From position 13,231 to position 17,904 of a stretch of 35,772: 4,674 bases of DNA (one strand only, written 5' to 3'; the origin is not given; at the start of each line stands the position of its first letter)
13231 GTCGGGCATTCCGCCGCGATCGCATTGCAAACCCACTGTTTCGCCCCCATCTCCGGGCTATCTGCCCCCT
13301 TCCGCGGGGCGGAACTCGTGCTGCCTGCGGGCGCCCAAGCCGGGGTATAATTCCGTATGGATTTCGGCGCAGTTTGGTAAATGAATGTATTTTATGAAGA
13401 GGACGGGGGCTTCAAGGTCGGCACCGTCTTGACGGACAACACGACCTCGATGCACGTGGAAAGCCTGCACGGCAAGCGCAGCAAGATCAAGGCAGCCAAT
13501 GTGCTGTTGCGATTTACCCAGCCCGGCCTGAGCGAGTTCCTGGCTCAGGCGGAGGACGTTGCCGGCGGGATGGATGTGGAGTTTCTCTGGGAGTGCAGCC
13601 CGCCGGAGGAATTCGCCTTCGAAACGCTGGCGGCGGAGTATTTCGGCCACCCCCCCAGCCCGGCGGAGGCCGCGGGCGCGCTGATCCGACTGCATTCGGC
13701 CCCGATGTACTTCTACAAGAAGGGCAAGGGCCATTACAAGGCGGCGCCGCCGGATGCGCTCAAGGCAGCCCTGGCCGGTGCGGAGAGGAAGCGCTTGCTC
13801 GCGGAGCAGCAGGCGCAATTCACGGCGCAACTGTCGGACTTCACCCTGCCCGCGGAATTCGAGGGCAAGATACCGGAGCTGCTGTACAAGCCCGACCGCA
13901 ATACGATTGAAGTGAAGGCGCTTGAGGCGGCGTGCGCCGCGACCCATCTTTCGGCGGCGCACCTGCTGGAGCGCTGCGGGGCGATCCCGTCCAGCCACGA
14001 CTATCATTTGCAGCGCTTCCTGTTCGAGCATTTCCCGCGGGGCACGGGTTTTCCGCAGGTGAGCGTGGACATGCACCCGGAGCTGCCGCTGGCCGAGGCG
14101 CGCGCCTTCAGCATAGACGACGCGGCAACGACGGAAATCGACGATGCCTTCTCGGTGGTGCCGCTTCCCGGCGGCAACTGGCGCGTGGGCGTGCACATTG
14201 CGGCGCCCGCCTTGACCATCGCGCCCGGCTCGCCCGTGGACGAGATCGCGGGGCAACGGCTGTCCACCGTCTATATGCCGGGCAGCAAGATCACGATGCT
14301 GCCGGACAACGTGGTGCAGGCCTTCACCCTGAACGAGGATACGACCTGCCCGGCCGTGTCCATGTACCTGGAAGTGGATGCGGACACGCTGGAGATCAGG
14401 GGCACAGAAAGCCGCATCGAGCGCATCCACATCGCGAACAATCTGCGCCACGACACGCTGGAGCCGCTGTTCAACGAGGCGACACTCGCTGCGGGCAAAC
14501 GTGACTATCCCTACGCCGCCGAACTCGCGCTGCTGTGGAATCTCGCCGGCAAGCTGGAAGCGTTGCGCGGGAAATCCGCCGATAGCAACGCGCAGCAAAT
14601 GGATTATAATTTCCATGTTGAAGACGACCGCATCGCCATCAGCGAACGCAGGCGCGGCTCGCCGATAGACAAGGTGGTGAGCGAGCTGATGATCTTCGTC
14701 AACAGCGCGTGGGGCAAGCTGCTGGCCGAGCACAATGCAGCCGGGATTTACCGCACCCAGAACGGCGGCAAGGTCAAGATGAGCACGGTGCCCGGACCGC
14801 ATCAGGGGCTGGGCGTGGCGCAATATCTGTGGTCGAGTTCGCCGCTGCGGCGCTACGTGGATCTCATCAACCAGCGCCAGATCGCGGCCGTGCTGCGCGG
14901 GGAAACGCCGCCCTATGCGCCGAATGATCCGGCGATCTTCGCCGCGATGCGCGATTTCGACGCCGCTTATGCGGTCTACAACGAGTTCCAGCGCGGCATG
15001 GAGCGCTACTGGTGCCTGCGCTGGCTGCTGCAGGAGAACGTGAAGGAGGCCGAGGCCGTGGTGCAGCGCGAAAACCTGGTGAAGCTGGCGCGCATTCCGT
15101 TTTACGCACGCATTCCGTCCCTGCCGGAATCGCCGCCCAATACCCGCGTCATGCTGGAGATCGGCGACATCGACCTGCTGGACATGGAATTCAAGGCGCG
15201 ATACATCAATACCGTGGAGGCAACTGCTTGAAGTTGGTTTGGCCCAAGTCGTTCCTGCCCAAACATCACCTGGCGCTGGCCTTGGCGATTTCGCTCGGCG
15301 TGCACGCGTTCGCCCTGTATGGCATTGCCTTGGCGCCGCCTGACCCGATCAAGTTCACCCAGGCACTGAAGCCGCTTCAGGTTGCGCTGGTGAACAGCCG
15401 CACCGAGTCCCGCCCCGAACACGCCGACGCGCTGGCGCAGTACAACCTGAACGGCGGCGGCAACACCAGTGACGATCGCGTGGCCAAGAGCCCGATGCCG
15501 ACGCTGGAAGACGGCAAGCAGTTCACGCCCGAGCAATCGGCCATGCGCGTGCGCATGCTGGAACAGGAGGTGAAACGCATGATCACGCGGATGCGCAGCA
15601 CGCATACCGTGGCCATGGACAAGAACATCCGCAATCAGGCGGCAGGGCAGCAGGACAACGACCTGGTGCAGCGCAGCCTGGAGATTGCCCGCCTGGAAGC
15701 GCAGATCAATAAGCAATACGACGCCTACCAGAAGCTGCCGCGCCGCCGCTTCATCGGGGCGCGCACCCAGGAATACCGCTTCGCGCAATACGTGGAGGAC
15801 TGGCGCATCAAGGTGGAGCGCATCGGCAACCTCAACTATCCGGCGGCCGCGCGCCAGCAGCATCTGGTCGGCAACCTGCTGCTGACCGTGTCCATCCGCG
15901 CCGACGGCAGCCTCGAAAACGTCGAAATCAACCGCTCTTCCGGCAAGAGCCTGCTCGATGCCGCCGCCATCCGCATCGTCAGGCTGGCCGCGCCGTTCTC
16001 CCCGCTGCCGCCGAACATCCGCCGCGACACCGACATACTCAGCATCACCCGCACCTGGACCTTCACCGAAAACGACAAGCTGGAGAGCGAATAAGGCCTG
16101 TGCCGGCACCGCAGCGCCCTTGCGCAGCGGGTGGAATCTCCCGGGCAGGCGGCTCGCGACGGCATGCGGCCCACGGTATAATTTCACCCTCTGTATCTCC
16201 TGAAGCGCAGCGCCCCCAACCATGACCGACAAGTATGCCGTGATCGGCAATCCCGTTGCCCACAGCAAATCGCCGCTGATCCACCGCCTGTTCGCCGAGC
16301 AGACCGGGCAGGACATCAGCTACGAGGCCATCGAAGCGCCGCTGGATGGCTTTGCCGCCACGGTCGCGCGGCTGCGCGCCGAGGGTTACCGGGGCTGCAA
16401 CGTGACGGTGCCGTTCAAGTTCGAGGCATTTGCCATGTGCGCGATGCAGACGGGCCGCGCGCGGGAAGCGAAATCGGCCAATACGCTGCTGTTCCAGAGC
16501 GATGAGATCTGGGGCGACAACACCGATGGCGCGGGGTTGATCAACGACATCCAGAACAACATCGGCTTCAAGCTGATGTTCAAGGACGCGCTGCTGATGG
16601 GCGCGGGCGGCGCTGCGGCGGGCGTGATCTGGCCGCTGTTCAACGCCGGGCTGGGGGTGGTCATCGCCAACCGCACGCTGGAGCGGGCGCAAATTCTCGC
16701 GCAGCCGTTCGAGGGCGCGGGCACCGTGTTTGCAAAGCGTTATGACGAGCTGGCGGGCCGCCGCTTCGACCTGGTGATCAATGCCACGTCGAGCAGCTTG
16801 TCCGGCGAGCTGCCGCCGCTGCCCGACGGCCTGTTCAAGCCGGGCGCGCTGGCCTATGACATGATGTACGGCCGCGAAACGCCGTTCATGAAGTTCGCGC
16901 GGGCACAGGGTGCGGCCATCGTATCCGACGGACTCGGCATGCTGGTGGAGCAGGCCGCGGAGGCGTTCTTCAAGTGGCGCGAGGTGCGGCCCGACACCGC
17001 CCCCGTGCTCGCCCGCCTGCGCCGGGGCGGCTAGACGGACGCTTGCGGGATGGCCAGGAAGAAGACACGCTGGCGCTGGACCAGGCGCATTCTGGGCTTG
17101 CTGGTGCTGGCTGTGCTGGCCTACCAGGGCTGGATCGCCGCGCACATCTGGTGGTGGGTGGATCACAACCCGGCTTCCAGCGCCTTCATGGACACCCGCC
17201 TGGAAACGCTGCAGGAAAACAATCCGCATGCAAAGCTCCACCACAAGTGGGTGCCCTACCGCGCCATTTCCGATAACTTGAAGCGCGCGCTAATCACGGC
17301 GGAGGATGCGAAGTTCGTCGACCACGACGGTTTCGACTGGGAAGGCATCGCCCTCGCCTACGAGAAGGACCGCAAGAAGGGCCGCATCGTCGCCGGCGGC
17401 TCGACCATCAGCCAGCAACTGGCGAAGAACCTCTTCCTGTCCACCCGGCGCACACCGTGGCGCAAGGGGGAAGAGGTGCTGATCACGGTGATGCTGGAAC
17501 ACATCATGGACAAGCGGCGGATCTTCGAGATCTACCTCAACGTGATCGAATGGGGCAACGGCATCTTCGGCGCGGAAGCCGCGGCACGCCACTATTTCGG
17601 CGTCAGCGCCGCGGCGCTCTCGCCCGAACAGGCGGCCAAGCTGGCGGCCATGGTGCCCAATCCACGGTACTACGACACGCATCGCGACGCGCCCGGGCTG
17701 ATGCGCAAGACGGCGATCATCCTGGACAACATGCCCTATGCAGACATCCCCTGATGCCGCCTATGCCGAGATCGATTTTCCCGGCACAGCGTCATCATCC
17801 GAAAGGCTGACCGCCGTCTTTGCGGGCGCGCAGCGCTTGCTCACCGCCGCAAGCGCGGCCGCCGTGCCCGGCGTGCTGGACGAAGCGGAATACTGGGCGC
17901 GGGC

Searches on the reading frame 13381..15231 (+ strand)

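Call 53: search_protein_families(library=pfam, proteins=[window:13381-15231:+], max_evalue=0.001)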
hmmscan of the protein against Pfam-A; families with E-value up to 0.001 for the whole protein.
window:13381-15231:+ (616 aa): 2 families
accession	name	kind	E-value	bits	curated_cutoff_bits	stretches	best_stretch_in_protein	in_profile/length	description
PF00773.25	RNB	-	5.3e-49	167.7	29.3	2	238-462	5-229/326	RNB domain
PF25255.1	wH_RNase_II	-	0.00023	21.6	27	1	52-124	1-76/78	Ribonuclease II, winged helix domain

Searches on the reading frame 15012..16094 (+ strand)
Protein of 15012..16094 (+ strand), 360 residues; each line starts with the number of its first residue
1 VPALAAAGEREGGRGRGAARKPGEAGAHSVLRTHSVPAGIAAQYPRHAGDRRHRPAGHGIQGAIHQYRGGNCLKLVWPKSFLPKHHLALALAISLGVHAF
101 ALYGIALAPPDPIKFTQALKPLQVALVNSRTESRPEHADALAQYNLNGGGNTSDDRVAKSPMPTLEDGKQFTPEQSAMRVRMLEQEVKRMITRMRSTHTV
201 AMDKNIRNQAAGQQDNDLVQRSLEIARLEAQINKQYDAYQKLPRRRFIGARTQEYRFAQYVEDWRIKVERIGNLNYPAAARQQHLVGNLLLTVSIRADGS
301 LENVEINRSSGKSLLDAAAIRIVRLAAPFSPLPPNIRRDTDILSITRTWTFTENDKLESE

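Call 54: search_protein_families(library=pfam, proteins=[window:15012-16094:+], max_evalue=0.001)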
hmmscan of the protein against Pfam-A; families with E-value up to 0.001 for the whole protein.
window:15012-16094:+ (360 aa): 2 families
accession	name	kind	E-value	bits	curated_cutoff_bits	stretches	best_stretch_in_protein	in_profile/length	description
PF03544.19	TonB_C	-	2.1e-15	57.4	24.6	1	273-350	2-76/79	Gram-negative bacterial TonB protein C-terminal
PF13103.11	TonB_2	-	1.2e-06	29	22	1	289-333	28-72/85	TonB C terminal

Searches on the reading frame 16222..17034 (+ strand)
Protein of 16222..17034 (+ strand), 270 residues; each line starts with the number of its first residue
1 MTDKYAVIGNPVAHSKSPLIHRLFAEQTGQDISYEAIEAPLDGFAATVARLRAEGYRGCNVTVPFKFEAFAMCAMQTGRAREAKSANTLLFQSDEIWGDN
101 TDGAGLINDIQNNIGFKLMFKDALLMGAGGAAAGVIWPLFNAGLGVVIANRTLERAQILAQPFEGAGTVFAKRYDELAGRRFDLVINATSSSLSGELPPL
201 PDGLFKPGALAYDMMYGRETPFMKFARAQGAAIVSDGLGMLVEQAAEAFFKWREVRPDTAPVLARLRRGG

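Call 54: search_protein_families(library=pfam, proteins=[window:16222-17034:+], max_evalue=0.001)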
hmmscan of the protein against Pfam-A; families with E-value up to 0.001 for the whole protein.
window:16222-17034:+ (270 aa): 3 families
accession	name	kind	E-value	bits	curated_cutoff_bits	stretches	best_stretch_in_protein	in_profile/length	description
PF08501.16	Shikimate_dh_N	-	2.5e-23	82.6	27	1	7-89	1-83/83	Shikimate dehydrogenase substrate binding domain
PF18317.6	SDH_C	-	1.3e-09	38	25.8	1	237-267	1-31/31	Shikimate 5'-dehydrogenase C-terminal domain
PF01488.26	Shikimate_DH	-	5.9e-09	36.6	24.3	1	117-192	9-86/138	Shikimate / quinate 5-dehydrogenase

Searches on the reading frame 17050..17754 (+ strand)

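Call 53: search_protein_families(library=pfam, proteins=[window:17050-17754:+], max_evalue=0.001)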
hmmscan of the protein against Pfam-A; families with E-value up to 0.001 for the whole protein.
window:17050-17754:+ (234 aa): 1 family
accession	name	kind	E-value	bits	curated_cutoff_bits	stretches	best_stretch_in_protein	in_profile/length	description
PF00912.28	Transgly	-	3.4e-54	183.4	27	1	61-228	10-177/178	Transglycosylase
